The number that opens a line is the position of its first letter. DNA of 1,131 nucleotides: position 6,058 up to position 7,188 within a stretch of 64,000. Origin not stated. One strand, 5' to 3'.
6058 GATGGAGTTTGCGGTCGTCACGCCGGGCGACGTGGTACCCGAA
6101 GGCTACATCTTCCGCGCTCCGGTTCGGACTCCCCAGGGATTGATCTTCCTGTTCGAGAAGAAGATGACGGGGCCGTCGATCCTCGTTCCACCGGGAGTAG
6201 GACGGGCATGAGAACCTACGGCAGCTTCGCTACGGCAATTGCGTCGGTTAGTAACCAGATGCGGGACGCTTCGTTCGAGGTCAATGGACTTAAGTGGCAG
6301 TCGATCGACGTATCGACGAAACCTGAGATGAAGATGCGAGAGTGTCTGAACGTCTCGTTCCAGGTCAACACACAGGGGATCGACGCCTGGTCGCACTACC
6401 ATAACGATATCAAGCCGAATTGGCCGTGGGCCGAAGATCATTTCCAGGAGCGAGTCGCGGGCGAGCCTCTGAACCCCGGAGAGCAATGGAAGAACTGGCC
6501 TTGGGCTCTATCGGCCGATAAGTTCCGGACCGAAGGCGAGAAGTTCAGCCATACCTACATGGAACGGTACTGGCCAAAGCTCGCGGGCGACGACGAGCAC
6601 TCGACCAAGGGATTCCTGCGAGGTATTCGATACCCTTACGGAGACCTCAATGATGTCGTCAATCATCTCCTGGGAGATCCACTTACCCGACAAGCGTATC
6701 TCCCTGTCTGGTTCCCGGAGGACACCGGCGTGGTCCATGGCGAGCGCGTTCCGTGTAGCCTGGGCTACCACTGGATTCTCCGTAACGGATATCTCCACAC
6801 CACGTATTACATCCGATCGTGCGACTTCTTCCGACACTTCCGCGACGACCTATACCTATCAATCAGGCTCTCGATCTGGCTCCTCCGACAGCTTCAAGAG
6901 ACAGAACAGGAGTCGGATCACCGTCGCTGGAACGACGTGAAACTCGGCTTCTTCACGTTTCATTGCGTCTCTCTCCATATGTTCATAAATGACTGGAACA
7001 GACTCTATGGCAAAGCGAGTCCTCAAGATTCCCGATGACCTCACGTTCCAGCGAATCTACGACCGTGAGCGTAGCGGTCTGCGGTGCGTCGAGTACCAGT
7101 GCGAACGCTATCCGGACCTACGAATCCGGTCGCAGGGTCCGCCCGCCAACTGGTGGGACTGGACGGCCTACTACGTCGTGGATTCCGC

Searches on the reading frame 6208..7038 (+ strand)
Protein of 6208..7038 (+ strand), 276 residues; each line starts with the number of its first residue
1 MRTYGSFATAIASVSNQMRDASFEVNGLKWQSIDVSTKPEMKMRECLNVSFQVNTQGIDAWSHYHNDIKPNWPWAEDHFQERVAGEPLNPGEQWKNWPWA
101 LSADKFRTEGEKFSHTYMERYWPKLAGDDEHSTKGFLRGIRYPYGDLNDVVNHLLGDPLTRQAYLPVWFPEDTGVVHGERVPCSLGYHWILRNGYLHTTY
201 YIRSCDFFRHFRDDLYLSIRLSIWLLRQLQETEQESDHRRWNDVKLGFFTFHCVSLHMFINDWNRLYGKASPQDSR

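Call 3: search_protein_families(library=pfam, proteins=[window:6208-7038:+], max_evalue=0.1)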
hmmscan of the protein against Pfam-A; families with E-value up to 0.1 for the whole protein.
window:6208-7038:+ (276 aa): 1 family
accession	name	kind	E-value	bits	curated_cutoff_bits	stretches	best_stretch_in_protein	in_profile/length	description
PF00303.24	Thymidylat_synt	-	0.00047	19.8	24.3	1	91-208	95-173/266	Thymidylate synthase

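Call 4: search_protein_families(library=phrogs, proteins=[window:6208-7038:+], max_evalue=0.01)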
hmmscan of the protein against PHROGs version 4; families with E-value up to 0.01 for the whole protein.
window:6208-7038:+ (276 aa): 4 families
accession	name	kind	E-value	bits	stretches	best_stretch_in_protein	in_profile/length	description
phrog_160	-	DNA, RNA and nucleotide metabolism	1.2e-24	87.9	1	92-266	109-260/335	thymidylate synthase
phrog_5131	-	DNA, RNA and nucleotide metabolism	5.6e-05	23.6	1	105-207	91-177/357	thymidylate synthase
phrog_3676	-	DNA, RNA and nucleotide metabolism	0.00048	20.4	1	116-208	101-188/351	thymidylate synthase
phrog_5682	-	DNA, RNA and nucleotide metabolism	0.00058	20.2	1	143-208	49-113/209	thymidylate synthase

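Call 30: search_solved_structures(query=window:6208-7038:+, max_evalue=1, show_alignments=3)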
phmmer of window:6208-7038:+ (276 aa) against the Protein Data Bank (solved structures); distinct sequences matched with E-value up to 1: 40.
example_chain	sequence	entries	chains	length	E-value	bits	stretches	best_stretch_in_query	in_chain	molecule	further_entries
5b6d_A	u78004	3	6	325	3.6e-05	26.3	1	138-218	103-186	CMP 5-hydroxymethylase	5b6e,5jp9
5jnh_A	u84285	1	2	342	3.9e-05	26.2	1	138-218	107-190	CMP 5-hydroxymethylase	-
1njc_A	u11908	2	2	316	0.012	18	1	146-214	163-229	THYMIDYLATE SYNTHASE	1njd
1tsx_A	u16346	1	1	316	0.015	17.7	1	146-209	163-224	THYMIDYLATE SYNTHASE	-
2g89_A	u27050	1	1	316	0.019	17.4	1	146-209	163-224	thymidylate synthase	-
2g86_A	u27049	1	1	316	0.019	17.3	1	146-209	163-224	Thymidylate synthase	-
2g8a_A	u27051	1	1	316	0.019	17.3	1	146-209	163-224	thymidylate synthase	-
1tsy_A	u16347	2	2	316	0.02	17.3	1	146-209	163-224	THYMIDYLATE SYNTHASE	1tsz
1tda_A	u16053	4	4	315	0.02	17.3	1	146-209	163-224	THYMIDYLATE SYNTHASE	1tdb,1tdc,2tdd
1bp0_A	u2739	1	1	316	0.02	17.3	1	146-209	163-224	PROTEIN (THYMIDYLATE SYNTHASE)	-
1lca_A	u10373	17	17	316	0.02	17.3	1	146-209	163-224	THYMIDYLATE SYNTHASE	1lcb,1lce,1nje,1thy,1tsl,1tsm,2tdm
1vza_A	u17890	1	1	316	0.02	17.3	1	146-209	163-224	THYMIDYLATE SYNTHASE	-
1vzb_A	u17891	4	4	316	0.02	17.3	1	146-209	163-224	THYMIDYLATE SYNTHASE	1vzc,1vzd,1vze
1jmi_A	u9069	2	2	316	0.021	17.2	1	146-209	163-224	THYMIDYLATE SYNTHASE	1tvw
2g8d_A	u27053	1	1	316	0.021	17.2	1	146-209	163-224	thymidylate synthase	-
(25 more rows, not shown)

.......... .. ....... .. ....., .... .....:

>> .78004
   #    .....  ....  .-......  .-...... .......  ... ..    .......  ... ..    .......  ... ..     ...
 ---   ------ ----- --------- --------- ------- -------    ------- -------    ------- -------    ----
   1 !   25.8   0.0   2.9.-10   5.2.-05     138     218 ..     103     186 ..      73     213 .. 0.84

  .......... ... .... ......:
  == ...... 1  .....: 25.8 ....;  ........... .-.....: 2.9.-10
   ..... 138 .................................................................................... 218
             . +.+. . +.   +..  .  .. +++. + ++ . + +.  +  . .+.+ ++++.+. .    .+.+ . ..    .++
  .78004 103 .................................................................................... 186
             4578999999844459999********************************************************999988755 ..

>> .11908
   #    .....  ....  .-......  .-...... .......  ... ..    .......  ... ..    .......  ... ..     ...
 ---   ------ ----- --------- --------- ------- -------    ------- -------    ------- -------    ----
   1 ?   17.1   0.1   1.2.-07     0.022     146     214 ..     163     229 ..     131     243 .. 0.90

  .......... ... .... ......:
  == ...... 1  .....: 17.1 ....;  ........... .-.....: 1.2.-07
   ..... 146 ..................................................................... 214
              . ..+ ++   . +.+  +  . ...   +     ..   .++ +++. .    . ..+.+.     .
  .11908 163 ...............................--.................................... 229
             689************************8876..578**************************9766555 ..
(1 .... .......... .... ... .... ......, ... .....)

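Call 35: find_homologous_proteins(query=window:6208-7038:+, max_evalue=0.001)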
Query window:6208-7038:+ (276 aa): 3308 proteins with E <= 0.001 among 3453 candidates; the best 120 are listed.
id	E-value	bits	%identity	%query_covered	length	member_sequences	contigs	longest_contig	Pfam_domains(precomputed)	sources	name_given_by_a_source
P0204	9.0e-197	670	100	100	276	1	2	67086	-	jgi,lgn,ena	-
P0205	7.7e-155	533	79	99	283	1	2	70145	-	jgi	jgi:hypothetical protein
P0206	5.2e-154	530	79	97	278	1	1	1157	PF00303.25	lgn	-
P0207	8.3e-131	454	70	97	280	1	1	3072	-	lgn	-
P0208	5.2e-127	441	68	98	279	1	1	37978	-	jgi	jgi:hypothetical protein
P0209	3.0e-126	439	67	98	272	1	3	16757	-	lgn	-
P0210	4.4e-125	435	68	98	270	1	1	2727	-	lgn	-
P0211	1.7e-124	433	69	96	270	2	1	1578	PF00303.25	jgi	-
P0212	6.1e-124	431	69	96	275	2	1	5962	PF00303.25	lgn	-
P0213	2.6e-122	426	67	99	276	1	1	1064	PF00303.25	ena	-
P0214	3.0e-122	426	65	100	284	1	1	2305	PF00303.25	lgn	-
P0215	2.6e-121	423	66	98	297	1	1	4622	-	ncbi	-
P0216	8.9e-121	421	70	91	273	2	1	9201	-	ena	-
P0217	1.3e-120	420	65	98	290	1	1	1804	-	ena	-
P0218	3.1e-120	419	64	100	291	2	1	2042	PF00303.25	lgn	-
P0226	5.7e-117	408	65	97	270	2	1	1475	PF00303.25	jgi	jgi:thymidylate synthase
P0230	1.5e-115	404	63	100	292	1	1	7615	PF00303.25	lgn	-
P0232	2.1e-114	400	63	96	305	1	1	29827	PF00303.25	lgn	-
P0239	4.0e-109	382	62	93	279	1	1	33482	PF00303.25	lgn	-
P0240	8.6e-108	378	61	96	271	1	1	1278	PF00303.25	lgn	-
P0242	4.6e-107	376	60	97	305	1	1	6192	PF00303.25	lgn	-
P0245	1.4e-104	368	62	94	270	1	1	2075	PF00303.25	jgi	jgi:hypothetical protein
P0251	7.0e-104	365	61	97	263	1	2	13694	PF00303.25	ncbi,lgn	-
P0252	2.4e-103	364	62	95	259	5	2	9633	PF00303.25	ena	-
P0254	6.4e-103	362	61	94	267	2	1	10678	PF00303.25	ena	-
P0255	1.2e-102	361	58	96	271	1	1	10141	PF00303.25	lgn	-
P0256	3.1e-102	360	58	98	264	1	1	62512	PF00303.25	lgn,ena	-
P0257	3.4e-102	360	57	96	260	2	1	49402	PF00303.25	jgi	jgi:hypothetical protein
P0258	7.5e-102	359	58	98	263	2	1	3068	PF00303.25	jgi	jgi:hypothetical protein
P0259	8.3e-102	358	58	99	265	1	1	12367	PF00303.25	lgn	-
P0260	9.2e-102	358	60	95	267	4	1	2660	PF00303.25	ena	-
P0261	3.2e-101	357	59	96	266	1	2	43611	PF00303.25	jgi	-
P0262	3.4e-101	356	60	96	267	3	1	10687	PF00303.25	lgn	-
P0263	3.7e-101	356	58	96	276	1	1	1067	PF00303.25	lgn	-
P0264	6.5e-101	356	59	96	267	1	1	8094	PF00303.25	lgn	-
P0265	1.8e-100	354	60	96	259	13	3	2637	PF00303.25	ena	-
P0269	1.2e-99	351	58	96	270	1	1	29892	PF00303.25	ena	-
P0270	1.9e-99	351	59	95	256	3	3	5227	PF00303.25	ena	-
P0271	3.9e-99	350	55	100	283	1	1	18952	PF00303.25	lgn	-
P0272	6.7e-99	349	57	95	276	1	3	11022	PF00303.25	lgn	-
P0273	6.8e-99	349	58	96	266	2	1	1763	PF00303.25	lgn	-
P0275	8.2e-99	349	59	95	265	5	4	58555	PF00303.25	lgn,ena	-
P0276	1.1e-98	348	58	96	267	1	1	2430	PF00303.25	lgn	-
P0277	1.1e-98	348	57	96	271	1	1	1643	PF00303.25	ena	-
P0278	1.2e-98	348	57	96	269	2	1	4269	PF00303.25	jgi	jgi:thymidylate synthase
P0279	1.8e-98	348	58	96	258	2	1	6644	PF00303.25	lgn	-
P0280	2.3e-98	347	65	82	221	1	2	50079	PF00303.25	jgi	jgi:thymidylate synthase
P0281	3.2e-98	347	57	96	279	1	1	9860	PF00303.25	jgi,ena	-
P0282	3.6e-98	347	57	97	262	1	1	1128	PF00303.25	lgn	-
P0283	4.5e-98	346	57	96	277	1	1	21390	PF00303.25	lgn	-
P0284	7.2e-98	346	58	96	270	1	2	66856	PF00303.25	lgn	-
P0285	1.3e-97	345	57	96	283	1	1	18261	PF00303.25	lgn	-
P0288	3.2e-97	343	55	98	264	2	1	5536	PF00303.25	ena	-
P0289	3.3e-97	343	59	97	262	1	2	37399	PF00303.25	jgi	-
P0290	5.8e-97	343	59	97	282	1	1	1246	PF00303.25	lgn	-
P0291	1.2e-96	342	54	99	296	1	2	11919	PF00303.25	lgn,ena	-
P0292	2.3e-96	341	57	96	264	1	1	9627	PF00303.25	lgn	-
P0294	3.3e-96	340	57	95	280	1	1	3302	PF00303.25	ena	-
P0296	4.4e-96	340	54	97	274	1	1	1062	PF00303.25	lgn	-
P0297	4.7e-96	340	54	99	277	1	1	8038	PF00303.25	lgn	-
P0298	8.2e-96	339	58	95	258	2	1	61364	PF00303.25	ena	-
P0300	1.4e-95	338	57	97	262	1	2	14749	PF00303.25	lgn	-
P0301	1.4e-95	338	56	100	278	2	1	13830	PF00303.25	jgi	-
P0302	1.9e-95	338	57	96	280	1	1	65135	PF00303.25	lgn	-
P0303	2.2e-95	337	56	96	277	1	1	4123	PF00303.25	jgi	jgi:hypothetical protein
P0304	2.5e-95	337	55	97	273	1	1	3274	PF00303.25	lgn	-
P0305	3.4e-95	337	56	95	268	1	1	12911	PF00303.25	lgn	-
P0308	5.7e-95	336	57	96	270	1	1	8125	PF00303.25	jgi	jgi:hypothetical protein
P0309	6.2e-95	336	58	95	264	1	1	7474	PF00303.25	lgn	-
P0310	6.7e-95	336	56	96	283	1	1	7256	PF00303.25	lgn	-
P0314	1.3e-94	335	58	96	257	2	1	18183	PF00303.25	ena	-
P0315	1.8e-94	334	56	95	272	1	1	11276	PF00303.25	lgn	-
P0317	2.3e-94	334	56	96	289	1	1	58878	PF00303.25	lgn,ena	-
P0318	2.7e-94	334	57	95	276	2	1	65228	PF00303.25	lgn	-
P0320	3.7e-94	333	60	95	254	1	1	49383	PF00303.25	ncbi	-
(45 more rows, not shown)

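Call 50: search_dna_similar(query=window:6208-7038:+, collection=phages, mode=protein, max_evalue=1e-10, max_rows=60)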
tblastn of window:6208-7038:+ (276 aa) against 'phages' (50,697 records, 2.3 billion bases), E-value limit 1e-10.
Records with a match: 115; places in all: 115; records where one place covers at least 80% of the query: 73.
Best place of each record, by identity: <60% 115.
By first word of the organism name: Gordonia 68; Clostridium 10; Mycobacterium 9; Serratia 6; Pseudomonas 5; Streptomyces 4; Caudoviricetes 2; Brevundimonas 2; Microbacterium 2; Stutzerimonas 1; and 6 more.
By host as written in the record: Gordonia rubripertincta NRRL B-16540 33; Gordonia terrae 3612 16; Clostridium perfringens 7; - 6; Serratia marcescens 6; Gordonia rubripertincta NRRL B-16540 SEA 5; Mycobacteroides abscessus 4; Brevundimonas pondensis LVF1 2; and 25 more.
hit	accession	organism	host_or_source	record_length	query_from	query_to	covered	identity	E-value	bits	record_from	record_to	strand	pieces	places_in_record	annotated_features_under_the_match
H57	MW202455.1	Caudoviricetes sp.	Manatee Spring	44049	4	269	96%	49.5%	9e-78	261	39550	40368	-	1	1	thymidylate synthase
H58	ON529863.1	Brevundimonas phage vB_BpoS-Polewnik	Brevundimonas pondensis LVF1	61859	1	266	96%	49.5%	2e-85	283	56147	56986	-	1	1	thymidylate synthase | hypothetical protein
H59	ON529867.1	Brevundimonas phage vB_BpoS-Strzyga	Brevundimonas pondensis LVF1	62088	1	266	96%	49.1%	7e-86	285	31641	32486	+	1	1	thymidylate synthase | hypothetical protein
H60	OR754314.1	Pseudomonas phage vB_PmeS_STP12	Pseudomonas mendocina STP12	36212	9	267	94%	47.6%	1e-80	270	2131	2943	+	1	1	record has no annotation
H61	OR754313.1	Stutzerimonas phage vB_SstS_STP9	Stutzerimonas stutzeri STP9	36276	9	267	94%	47.6%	1e-80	270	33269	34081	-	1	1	record has no annotation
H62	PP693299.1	Yersinia phage vB_YenM_P744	Yersinia enterocolitica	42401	8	275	97%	44.5%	4e-70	239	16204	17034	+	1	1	thymidylate synthase | pyrimidine hmase synthase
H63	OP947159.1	Desulfofustis phage LS06-2018-MD02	-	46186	6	262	93%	46.2%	2e-69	238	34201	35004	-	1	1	thymidylate synthase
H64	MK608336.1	Serratia phage Serbin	Serratia marcescens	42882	10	273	96%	44.7%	6e-73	248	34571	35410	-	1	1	thymidylate synthase | ribosome_binding_site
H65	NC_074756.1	Serratia phage Serbin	Serratia marcescens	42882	10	273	96%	44.7%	6e-73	248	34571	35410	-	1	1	thymidylate synthase | ribosome_binding_site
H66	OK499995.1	Serratia phage vB_SmaS_Tlacuache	Serratia marcescens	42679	10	273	96%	44.6%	4e-73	248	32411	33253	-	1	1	hypothetical protein (x2)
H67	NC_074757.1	Serratia phage vB_SmaS_Tlacuache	Serratia marcescens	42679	10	273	96%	44.6%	4e-73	248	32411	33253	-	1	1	hypothetical protein (x2)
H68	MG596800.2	Pseudomonas phage PMBT14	Pseudomonas fluorescens ATCC 13525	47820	10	269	94%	45.1%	2e-73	249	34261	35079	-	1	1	thymidylate synthase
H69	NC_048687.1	Pseudomonas phage PMBT14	Pseudomonas fluorescens ATCC 13525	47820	10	269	94%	45.1%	2e-73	249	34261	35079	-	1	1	thymidylate synthase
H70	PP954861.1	Pseudomonas phage Lebethron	Pseudomonas taiwanensis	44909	6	268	95%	44.3%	6e-73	248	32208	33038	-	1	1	hypothetical protein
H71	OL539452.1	Serratia phage vB_SmaS_Opt-155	Serratia marcescens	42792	10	273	96%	43.5%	2e-70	241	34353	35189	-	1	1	putative thymidylate synthase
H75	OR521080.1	Microbacterium phage Huwbert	Microbacterium foliorum NRRL B-24224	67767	13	262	91%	44.1%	3e-58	205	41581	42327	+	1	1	67: thymidylate synthase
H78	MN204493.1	Streptomyces phage Zuko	Streptomyces griseofuscus ATCC 23916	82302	45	262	79%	48.0%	1e-57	204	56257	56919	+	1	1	76: thymidylate synthase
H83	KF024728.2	Mycobacterium phage Muddy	Mycobacterium smegamtis mc2 155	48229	5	262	93%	39.9%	2e-43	163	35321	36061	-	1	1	46: thymidylate synthase | 47: hypothetical protein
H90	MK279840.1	Mycobacterium phage JacoRen57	Mycobacterium smegmatis mc2 155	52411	3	262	94%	38.9%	1e-46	172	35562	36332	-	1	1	43: thymidylate synthase | 44: hypothetical protein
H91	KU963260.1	Gordonia phage Emalyn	Gordonia terrae 3612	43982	30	262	84%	41.5%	1e-49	181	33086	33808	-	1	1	46: thymidylate synthase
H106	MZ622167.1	Gordonia phage Vine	Gordonia rubripertincta NRRL B-16540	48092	73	273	73%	46.7%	2e-51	186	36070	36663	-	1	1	51: thymidylate synthase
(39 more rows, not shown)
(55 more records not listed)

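Call 51: get_annotated_region(hit=H83, flank=7000)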
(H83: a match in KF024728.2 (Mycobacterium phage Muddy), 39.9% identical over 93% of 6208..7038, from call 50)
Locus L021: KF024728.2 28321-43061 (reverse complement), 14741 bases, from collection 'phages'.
description: Mycobacterium phage Muddy, complete genome.
organism: Mycobacterium phage Muddy (NCBI taxid 1340829)
taxonomy: Viruses; Duplodnaviria; Heunggongvirae; Uroviricota; Caudoviricetes; Mapvirus; Mapvirus muddy
host: Mycobacterium smegamtis mc2 155; source: soil; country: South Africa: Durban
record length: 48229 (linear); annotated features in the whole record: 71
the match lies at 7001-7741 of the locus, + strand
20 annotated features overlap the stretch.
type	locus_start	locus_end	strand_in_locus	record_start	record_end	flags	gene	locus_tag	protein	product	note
CDS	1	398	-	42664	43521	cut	56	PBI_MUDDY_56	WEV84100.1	hypothetical protein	-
CDS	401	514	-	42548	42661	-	55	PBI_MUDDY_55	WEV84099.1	hypothetical protein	-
CDS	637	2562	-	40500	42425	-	54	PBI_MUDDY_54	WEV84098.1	RecA-like DNA recombinase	-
CDS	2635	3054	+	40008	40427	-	53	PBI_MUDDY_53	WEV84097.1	hypothetical protein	-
CDS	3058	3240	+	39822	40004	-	52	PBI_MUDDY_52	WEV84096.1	hypothetical protein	-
CDS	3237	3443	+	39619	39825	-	51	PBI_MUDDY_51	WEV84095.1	hypothetical protein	-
CDS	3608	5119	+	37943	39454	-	50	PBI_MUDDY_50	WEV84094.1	DNA helicase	-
CDS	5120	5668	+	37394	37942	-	49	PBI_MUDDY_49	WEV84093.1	thymidylate kinase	-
CDS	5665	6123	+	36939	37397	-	48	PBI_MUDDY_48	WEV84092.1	dUTPase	-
CDS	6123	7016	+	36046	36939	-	47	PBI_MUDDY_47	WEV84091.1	hypothetical protein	-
CDS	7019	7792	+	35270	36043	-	46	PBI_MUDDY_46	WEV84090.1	thymidylate synthase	-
CDS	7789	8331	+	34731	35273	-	45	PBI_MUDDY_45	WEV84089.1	hypothetical protein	-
CDS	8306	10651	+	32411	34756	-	44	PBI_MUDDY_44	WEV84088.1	DNA polymerase I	-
CDS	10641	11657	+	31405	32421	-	43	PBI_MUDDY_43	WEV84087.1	DNA helicase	-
CDS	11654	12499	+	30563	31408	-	42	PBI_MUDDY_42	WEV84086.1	AAA ATPase domain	-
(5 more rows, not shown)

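Call 52: get_annotated_region(hit=H91, flank=7000)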
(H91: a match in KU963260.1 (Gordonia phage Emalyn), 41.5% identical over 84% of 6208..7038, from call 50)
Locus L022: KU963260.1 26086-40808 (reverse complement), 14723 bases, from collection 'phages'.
description: Gordonia phage Emalyn, complete genome.
organism: Gordonia phage Emalyn (NCBI taxid 1821552)
taxonomy: Viruses; Duplodnaviria; Heunggongvirae; Uroviricota; Caudoviricetes; Emalynvirus; Emalynvirus emalyn
host: Gordonia terrae 3612; source: soil; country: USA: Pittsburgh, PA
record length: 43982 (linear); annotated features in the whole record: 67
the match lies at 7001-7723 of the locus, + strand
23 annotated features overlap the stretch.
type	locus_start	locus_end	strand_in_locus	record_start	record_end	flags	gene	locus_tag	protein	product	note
CDS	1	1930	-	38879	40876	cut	57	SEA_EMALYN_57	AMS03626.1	RecA-like DNA recombinase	RecA DNA recombinase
CDS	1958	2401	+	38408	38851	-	56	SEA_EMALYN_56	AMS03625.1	hypothetical protein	-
CDS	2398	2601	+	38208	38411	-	55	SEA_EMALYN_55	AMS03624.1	hypothetical protein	-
CDS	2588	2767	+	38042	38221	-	54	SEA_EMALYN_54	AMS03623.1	hypothetical protein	-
CDS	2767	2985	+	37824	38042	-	53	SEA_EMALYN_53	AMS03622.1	hypothetical protein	-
CDS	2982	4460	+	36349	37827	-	52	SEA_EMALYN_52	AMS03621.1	DNA helicase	helicase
CDS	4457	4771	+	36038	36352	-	51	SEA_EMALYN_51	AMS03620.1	hypothetical protein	-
CDS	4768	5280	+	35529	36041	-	50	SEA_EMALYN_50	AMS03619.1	polynucleotide kinase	kinase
CDS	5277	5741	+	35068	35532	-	49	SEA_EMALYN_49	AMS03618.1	dUTPase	MazG nucleotide pyrophosphohydrolase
CDS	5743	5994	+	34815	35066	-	48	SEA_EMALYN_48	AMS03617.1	hypothetical protein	-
CDS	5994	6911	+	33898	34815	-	47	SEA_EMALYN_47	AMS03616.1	hypothetical protein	-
CDS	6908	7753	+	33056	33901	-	46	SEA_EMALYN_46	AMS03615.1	thymidylate synthase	ThyX Thymidylate Synthase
CDS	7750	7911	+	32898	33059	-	45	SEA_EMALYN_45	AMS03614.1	hypothetical protein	-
CDS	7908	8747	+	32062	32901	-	44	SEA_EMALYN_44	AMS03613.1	lysin B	Lysin B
CDS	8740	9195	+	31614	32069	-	43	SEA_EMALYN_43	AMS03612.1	deoxycytidylate deaminase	nucleoside deaminase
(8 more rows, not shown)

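Call 53: get_annotated_region(hit=H63, flank=7000)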
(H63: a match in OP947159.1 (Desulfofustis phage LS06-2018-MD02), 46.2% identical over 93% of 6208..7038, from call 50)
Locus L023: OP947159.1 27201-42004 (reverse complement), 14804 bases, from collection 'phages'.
description: Desulfofustis phage LS06-2018-MD02, complete genome.
organism: Desulfofustis phage LS06-2018-MD02 (NCBI taxid 3003835)
taxonomy: Viruses; Duplodnaviria; Heunggongvirae; Uroviricota; Caudoviricetes
host: -; source: -; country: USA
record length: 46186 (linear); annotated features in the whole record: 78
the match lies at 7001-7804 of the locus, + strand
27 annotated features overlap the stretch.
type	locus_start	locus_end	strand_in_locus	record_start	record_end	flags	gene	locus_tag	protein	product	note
CDS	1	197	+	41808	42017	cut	-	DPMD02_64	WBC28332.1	hypothetical protein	-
CDS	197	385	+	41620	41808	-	-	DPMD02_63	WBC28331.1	hypothetical protein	-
CDS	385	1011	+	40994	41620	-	-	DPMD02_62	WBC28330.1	DNA binding protein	-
CDS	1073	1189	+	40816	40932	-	-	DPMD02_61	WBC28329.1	hypothetical protein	-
CDS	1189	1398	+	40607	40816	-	-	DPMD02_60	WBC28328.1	hypothetical protein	-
CDS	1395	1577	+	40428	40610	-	-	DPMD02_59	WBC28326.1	RNA ligase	-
CDS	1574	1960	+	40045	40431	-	-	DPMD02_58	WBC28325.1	endonuclease V N-glycosylase UV repair enzyme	-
CDS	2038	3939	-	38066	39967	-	-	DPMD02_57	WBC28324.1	recombinase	-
CDS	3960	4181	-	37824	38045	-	-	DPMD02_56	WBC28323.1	transcriptional repressor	-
CDS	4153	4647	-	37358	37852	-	-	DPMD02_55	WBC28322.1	hypothetical protein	-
CDS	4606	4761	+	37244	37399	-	-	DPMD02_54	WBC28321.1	hypothetical protein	-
CDS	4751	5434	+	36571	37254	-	-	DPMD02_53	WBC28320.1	hydrolase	-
CDS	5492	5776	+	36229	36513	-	-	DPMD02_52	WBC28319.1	endonuclease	-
CDS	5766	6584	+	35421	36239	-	-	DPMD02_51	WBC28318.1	hypothetical protein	-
CDS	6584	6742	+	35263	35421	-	-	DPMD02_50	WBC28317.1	hypothetical protein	-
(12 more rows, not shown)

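Call 60: find_related_loci(query=A3, collection=viral_contigs, flank=7000)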
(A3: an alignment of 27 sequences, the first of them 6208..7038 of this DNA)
Query A3 (276 aa) in viral_contigs; peptide patterns used: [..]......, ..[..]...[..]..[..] (x = any residue, [..] = any of these).
470 stretches matched a pattern; 423 encode a relative of the query (tblastn E <= 1e-3); the best 80 are kept; 80 distinct loci.
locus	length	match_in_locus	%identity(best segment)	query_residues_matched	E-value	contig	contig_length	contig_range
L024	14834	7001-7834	80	1-270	2e-155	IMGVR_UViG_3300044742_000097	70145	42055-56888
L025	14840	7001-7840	65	1-271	3e-120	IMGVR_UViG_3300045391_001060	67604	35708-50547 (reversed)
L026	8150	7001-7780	60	1-267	9e-109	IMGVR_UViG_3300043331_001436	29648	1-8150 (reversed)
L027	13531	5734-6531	56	4-276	1e-103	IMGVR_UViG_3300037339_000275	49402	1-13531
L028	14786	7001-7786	59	1-266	4e-103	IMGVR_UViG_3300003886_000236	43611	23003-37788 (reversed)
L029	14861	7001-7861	55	4-274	3e-101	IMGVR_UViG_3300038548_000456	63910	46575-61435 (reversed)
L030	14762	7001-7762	59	1-266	6e-101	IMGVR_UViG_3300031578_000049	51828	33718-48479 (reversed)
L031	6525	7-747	62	14-263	1e-100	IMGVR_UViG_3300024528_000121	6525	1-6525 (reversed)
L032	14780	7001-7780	59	1-268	2e-99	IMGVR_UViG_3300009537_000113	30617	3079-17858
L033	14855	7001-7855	51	1-273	1e-92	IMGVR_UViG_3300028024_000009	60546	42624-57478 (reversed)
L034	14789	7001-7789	57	1-262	3e-97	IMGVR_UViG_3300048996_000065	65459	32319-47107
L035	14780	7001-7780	53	1-268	1e-88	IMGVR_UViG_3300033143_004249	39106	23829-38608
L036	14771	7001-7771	51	1-268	6e-88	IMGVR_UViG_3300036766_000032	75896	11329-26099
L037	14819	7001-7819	51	1-269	6e-88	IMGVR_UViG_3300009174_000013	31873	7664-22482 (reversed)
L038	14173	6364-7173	51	3-270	2e-87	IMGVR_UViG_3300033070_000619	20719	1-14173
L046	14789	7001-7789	50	1-269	7e-84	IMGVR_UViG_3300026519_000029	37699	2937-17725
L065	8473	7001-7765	49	1-267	9e-79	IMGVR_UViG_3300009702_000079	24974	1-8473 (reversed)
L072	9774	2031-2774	49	1-257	1e-77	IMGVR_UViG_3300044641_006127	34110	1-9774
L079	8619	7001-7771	49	1-271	2e-77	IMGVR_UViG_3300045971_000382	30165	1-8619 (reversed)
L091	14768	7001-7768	47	1-262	3e-76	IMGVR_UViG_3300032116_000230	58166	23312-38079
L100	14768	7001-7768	46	1-262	4e-75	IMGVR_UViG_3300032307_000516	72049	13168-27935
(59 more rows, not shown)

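Call 67: search_protein_families(library=ncbifam, proteins=[window:6208-7038:+], max_evalue=0.1)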
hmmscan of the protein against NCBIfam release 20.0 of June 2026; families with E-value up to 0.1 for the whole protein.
window:6208-7038:+ (276 aa): 2 families
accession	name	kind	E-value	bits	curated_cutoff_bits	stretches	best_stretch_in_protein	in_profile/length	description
TIGR03283.1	thy_syn_methano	equivalog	9.8e-08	31.7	174.55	1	114-265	80-200/201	thymidylate synthase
NF002497.0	PRK01827.1-3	equivalog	0.037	13.3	327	0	147-208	112-171/264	thymidylate synthase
